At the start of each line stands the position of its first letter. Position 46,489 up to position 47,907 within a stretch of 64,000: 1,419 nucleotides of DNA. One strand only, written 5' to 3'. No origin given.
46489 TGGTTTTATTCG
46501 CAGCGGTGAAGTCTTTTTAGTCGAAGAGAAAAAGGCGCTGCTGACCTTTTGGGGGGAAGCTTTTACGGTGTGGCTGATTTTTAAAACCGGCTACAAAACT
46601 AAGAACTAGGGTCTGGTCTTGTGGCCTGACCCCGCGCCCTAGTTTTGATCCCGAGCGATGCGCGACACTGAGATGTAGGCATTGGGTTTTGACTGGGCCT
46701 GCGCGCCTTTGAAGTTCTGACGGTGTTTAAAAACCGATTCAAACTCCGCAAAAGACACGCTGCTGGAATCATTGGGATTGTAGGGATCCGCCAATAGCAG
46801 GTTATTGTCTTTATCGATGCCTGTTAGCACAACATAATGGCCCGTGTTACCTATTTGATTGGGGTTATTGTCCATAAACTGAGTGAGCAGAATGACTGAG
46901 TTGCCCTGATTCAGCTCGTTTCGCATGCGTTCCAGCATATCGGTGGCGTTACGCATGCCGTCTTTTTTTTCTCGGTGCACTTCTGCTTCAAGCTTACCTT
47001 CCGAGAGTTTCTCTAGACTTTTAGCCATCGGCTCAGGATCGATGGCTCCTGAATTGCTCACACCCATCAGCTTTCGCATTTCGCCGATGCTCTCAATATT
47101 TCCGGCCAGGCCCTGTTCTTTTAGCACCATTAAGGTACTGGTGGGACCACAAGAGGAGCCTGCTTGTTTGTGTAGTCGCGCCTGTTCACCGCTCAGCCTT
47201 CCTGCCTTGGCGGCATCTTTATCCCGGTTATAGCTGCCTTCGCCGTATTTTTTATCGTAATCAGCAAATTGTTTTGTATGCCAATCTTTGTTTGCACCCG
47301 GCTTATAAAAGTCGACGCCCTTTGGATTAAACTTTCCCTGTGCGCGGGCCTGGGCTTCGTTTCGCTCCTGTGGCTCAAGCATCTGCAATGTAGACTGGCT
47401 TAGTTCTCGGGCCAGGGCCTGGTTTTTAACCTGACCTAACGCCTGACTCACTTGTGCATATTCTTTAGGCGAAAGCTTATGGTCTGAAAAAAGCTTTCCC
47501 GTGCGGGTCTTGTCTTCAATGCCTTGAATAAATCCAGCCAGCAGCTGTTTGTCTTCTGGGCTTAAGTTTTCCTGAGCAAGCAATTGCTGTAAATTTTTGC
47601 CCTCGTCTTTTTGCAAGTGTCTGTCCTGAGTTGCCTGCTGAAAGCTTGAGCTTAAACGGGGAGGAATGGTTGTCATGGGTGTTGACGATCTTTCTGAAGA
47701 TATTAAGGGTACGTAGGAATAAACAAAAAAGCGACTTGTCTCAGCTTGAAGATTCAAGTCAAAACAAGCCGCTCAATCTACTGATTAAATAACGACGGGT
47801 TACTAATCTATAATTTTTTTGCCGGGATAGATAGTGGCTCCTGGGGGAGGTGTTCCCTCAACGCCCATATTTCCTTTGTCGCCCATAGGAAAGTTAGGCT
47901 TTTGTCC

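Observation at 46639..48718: Tandem-repeat Lys/Pro/Gln-rich protein encoded next to a C39-like cysteine peptidase; the repeat array may be frame-unstable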

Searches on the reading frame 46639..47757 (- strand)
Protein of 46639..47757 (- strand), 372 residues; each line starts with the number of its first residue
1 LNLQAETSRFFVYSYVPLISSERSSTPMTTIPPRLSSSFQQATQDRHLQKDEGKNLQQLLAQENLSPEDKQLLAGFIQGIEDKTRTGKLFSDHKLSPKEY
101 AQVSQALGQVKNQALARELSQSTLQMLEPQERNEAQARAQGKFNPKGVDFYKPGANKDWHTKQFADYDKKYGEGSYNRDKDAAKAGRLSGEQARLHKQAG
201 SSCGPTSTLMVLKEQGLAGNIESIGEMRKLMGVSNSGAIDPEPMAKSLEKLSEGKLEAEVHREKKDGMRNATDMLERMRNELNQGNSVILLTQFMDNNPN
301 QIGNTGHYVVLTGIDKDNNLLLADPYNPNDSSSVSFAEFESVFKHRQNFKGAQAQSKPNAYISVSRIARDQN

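Call 5: search_protein_families(library=pfam, proteins=[window:46639-47757:-], max_evalue=1)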
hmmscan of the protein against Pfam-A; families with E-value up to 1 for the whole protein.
window:46639-47757:- (372 aa): 9 families
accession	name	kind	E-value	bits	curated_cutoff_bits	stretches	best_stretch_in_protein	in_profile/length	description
PF13529.12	Peptidase_C39_2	-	3.3e-11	44.4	24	1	198-326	8-143/143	Peptidase_C39 like family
PF03412.21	Peptidase_C39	-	0.00015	22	22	1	303-344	84-122/133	Peptidase C39 family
PF09778.15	Guanylate_cyc_2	-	0.001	18.9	28.1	1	294-341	150-198/212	Guanylylate cyclase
PF20995.3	Tla3_C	-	0.0055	17.1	24.8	1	47-122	11-82/136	Type VI lipase adapter protein Tla3, C-terminal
PF12385.14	Peptidase_C70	-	0.014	15.7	19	1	303-341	101-138/141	Papain-like cysteine protease AvrRpt2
PF14399.12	BtrH_N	-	0.015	16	29.7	1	241-325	48-134/134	Butirosin biosynthesis protein H, N-terminal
PF23153.1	Aip3p_Bud6_N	-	0.16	12.7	27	1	68-132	27-91/109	Aip3p/Bud6 N-terminal domain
PF08938.16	HBS1_N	-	0.19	12.6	26.4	0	89-113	15-36/78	HBS1 N-terminus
PF21354.3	STAT_linker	-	0.39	11.6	27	0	34-71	20-56/78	Signal transducer and activator of transcription, linker domain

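Call 8: find_homologous_proteins(query=window:46639-47757:-)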
Query window:46639-47757:- (372 aa): 10 proteins with E <= 0.001 among 4704 candidates.
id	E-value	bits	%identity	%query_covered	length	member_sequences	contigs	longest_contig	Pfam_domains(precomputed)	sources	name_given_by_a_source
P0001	6.3e-223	757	100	93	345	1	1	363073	PF13529.14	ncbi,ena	-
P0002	1.6e-192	657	86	92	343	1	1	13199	PF13529.14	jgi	jgi:hypothetical protein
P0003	1.1e-188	645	85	92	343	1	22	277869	PF13529.14,PF03412.22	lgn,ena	-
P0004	2.8e-188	644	85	92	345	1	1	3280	PF13529.14,PF03412.22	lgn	-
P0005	3.2e-169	581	77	92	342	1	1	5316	PF13529.14,PF03412.22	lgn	-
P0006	1.8e-151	523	72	91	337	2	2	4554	PF13529.14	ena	-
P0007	5.1e-132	459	65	91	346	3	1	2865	PF13529.14,PF03412.22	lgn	-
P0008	9.5e-126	438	63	91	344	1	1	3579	PF13529.14,PF03412.22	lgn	-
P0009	6.3e-97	343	51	90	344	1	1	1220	PF13529.14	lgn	-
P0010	2.3e-31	128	38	56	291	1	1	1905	PF13529.14,PF03412.22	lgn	-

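Call 9: find_encoding_contigs(protein=P0001, flank=6000, max_places=4)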
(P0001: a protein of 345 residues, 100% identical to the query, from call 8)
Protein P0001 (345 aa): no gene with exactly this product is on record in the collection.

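Call 10: find_encoding_contigs(protein=P0003, flank=6000, max_places=6)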
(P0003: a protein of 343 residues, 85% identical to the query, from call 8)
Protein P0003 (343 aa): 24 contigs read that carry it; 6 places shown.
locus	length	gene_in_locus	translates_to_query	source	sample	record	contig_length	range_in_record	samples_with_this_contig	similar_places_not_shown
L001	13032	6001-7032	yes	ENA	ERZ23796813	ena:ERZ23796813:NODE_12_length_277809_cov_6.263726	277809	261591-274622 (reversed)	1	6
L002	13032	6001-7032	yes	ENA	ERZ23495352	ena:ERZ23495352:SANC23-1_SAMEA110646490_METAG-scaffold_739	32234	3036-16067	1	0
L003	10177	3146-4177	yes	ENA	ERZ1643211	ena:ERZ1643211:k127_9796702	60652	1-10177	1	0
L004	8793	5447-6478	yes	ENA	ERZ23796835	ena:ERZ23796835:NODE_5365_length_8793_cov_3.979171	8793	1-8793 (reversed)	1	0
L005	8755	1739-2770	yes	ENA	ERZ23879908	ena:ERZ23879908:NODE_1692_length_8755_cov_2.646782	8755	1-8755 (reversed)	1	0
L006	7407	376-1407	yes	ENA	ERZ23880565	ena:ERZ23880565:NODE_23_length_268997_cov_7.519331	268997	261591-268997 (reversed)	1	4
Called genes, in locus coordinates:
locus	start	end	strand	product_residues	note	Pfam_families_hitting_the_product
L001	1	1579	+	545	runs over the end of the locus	PF03065:Glyco_hydro_57, PF09210:BE_C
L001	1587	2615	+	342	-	PF08545:ACP_syn_III, PF08541:ACP_syn_III_C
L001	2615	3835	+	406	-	-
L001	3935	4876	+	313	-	PF00091:Tubulin, PF12327:FtsZ_C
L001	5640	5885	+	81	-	-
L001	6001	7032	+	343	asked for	PF03412:Peptidase_C39 (faint), PF13529:Peptidase_C39_2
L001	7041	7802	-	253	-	PF01061:ABC2_membrane, PF12698:ABC2_membrane_3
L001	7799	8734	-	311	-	PF02463:SMC_N (faint), PF13476:AAA_23 (faint), PF00005:ABC_tran, PF00931:NB-ARC (faint), PF13304:AAA_21 (faint)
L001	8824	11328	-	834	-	PF17795:Vault_3 (weak), PF11978:MVP_shoulder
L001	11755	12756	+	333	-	-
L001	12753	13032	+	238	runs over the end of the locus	PF02775:TPP_enzyme_C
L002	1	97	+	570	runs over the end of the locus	PF16258:DUF4912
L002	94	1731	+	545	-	PF03065:Glyco_hydro_57, PF09210:BE_C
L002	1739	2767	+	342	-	PF08545:ACP_syn_III, PF08541:ACP_syn_III_C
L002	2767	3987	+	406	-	-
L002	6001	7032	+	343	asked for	PF03412:Peptidase_C39 (faint), PF13529:Peptidase_C39_2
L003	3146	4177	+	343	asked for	PF03412:Peptidase_C39 (faint), PF13529:Peptidase_C39_2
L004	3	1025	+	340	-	?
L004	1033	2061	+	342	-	PF08545:ACP_syn_III, PF08541:ACP_syn_III_C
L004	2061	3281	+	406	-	-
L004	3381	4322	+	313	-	PF00091:Tubulin, PF12327:FtsZ_C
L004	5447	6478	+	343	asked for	PF03412:Peptidase_C39 (faint), PF13529:Peptidase_C39_2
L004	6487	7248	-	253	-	PF01061:ABC2_membrane, PF12698:ABC2_membrane_3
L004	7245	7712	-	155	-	-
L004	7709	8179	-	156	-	-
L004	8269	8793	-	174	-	?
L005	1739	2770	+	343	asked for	PF03412:Peptidase_C39 (faint), PF13529:Peptidase_C39_2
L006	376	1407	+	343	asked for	PF03412:Peptidase_C39 (faint), PF13529:Peptidase_C39_2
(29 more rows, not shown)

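Call 11: find_encoding_contigs(protein=P0002, flank=6000, max_places=3)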
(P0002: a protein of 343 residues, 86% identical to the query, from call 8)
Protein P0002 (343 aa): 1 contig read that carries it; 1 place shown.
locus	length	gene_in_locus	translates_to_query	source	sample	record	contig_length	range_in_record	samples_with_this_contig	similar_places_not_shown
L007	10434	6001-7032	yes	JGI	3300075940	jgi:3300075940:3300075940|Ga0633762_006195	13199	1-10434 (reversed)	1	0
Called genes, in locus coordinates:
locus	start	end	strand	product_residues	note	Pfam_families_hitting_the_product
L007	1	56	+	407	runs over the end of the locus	-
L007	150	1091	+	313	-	PF00091:Tubulin, PF12327:FtsZ_C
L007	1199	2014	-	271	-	PF00106:adh_short, PF01370:Epimerase (weak), PF05368:NmrA (weak), PF08659:KR, PF13460:NAD_binding_10 (weak), PF13561:adh_short_C2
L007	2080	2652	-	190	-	PF00440:TetR_N, PF16295:TetR_C_10, PF22604:TetR_HI_0893_C (weak)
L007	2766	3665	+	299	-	-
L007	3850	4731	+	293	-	-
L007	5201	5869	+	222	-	-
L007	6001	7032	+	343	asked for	PF13529:Peptidase_C39_2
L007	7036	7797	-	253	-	PF01061:ABC2_membrane, PF12698:ABC2_membrane_3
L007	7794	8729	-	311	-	PF13476:AAA_23 (faint), PF00005:ABC_tran, PF13304:AAA_21 (faint)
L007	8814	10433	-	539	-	?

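Call 13: find_related_loci(query=A1, collection=genome_contigs, flank=8000)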
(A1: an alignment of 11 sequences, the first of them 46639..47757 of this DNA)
Query A1 (372 aa) in genome_contigs; peptide patterns used: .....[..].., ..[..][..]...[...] (x = any residue, [..] = any of these).
599 stretches matched a pattern (row limit reached: there are more); 3 encode a relative of the query (tblastn E <= 1e-3); 3 distinct loci.
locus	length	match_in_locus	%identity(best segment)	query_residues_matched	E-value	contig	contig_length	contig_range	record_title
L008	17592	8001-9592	62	19-366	9e-144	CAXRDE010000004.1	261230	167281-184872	MAG: Candidatus Sericytochromatia bacterium isolate CJ05B_2.89 genome assembly, contig: k141_107216, whole genome shotgu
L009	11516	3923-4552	37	157-365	3e-39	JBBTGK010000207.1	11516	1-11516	MAG: Cyanobacteriota bacterium isolate H41-bin165_1 H41_bin165_1_000000000211, whole genome shotgun sequence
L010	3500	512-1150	36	158-367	7e-37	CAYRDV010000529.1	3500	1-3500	MAG TPA_asm: uncultured Candidatus Sericytochromatia bacterium isolate binchicken_co248_139 genome assembly, contig: NOD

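Call 24: find_encoding_contigs(protein=P0005, flank=5000, max_places=2)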
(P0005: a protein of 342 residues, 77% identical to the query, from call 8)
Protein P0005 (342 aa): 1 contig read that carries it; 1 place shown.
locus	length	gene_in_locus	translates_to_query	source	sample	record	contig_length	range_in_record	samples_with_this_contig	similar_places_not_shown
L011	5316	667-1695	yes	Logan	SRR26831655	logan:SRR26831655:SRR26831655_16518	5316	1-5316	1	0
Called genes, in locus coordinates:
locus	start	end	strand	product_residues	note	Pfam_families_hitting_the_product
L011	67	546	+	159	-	-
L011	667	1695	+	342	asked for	PF03412:Peptidase_C39 (faint), PF13529:Peptidase_C39_2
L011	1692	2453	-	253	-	PF01061:ABC2_membrane, PF12698:ABC2_membrane_3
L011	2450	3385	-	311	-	PF02463:SMC_N (faint), PF13476:AAA_23 (faint), PF00005:ABC_tran, PF13304:AAA_21 (faint)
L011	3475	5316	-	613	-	?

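Call 25: find_encoding_contigs(protein=P0006, flank=5000, max_places=2)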
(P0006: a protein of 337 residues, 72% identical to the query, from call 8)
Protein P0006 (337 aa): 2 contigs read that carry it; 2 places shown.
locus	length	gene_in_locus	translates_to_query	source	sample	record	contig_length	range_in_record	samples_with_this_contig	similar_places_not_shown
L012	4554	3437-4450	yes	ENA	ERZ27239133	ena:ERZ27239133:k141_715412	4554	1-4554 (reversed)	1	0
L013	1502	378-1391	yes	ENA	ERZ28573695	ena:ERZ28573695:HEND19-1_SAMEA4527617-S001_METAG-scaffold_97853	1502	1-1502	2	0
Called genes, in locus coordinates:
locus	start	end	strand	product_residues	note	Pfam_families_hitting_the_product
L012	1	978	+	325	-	?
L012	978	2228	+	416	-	-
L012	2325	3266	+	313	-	PF00091:Tubulin, PF12327:FtsZ_C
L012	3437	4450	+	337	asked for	PF13529:Peptidase_C39_2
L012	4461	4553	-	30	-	?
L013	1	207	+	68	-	?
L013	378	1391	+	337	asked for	PF13529:Peptidase_C39_2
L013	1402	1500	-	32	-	?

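Call 26: find_encoding_contigs(protein=P0008, flank=5000, max_places=2)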
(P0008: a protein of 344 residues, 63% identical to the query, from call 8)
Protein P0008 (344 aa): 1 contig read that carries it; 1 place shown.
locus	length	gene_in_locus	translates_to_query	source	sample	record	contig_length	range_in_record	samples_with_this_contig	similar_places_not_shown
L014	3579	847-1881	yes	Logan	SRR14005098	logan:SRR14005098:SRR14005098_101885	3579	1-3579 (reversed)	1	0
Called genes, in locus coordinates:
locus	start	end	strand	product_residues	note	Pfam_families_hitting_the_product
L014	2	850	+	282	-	?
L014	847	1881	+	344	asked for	PF13529:Peptidase_C39_2, PF03412:Peptidase_C39 (faint)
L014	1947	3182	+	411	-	PF01139:RtcB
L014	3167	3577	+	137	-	?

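Call 32: find_homologous_proteins(query=A2, max_evalue=0.01)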
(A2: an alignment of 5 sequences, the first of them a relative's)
Query A2 (5 sequences) (159 aa, profile of the alignment): 5 proteins with E <= 0.01 among 6699 candidates.
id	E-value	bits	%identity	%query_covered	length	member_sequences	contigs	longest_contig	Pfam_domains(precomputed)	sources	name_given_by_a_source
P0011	3.9e-108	378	50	100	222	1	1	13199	-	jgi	jgi:hypothetical protein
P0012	2.6e-92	327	68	98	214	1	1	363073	-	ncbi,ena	-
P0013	4.0e-76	274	100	100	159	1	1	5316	-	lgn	-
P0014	1.1e-73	266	59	100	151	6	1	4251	-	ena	-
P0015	1.8e-61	226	61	99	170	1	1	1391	-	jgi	jgi:hypothetical protein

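Call 37: search_protein_representatives(alignment_id=A1)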
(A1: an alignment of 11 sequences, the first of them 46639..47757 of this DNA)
Query: 11 sequences, 342 profile positions. Proteins with E-value up to 0.001 (for the whole library): 86; up to 1e-10: 34; up to 1e-30: 5. The best 86 are listed.
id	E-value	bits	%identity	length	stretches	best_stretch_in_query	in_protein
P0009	7.1e-155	532.1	-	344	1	1-341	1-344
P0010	1.8e-99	349.9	-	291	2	67-342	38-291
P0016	1.1e-59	219.0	-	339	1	11-340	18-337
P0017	2.3e-46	175.2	-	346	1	2-327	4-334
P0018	5.0e-37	144.5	-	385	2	120-340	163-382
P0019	3.8e-24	102.2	-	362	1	174-338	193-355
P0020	1.0e-23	100.8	-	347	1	174-339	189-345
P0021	6.3e-23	98.2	-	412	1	175-338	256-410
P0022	1.0e-21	94.2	-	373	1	170-340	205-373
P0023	2.4e-20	89.7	-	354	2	174-299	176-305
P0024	3.4e-20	89.2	-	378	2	100-299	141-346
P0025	2.4e-18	83.1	-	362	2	164-327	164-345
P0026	5.8e-18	81.9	-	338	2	174-329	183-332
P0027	2.1e-17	80.1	-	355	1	5-323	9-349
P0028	9.1e-17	77.9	-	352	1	2-301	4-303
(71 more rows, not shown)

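Call 38: predict_structure(alignment_id=A1)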
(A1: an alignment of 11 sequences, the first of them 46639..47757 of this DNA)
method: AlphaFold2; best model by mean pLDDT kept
length: 372 residues; sequences in the alignment: 11
mean_pLDDT: 76.4   pTM: 0.58
mean pLDDT of the five models: 76.4, 73.5, 71.4, 67.3, 58.2
residues with pLDDT >= 90: 117; 70-90: 157; 50-70: 41; < 50: 57
segments of 3 or more residues with pLDDT < 50: 1-32, 143-155, 294-298, 370-372
pLDDT, mean of each block of 10 residues (from residue 1): 32 30 34 78 91 93 90 94 82 81 86 89 85 71 40 52 87 89 91 91 89 82 90 86 93 92 85 92 85 53 65 84 69 73 70 62 79 36
secondary structure, 60 per line:
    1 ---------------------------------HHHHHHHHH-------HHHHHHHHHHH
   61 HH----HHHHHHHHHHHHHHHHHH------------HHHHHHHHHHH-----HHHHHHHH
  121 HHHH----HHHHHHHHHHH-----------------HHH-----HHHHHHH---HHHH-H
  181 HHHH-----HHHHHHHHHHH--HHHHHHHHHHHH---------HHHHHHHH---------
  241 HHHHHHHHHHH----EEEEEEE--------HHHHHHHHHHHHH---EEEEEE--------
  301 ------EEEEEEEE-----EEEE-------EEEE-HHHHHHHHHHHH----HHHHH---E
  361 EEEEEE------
elements in order: H34-42 H50-62 H67-84 H97-107 H113-124 H129-139 H165-171 H175-178 H180-184 H190-200 H203-214 H224-231 H241-251 E256-262 H271-283 E287-292 E307-314 E320-323 E331-334 H336-347 H352-356 E360-366
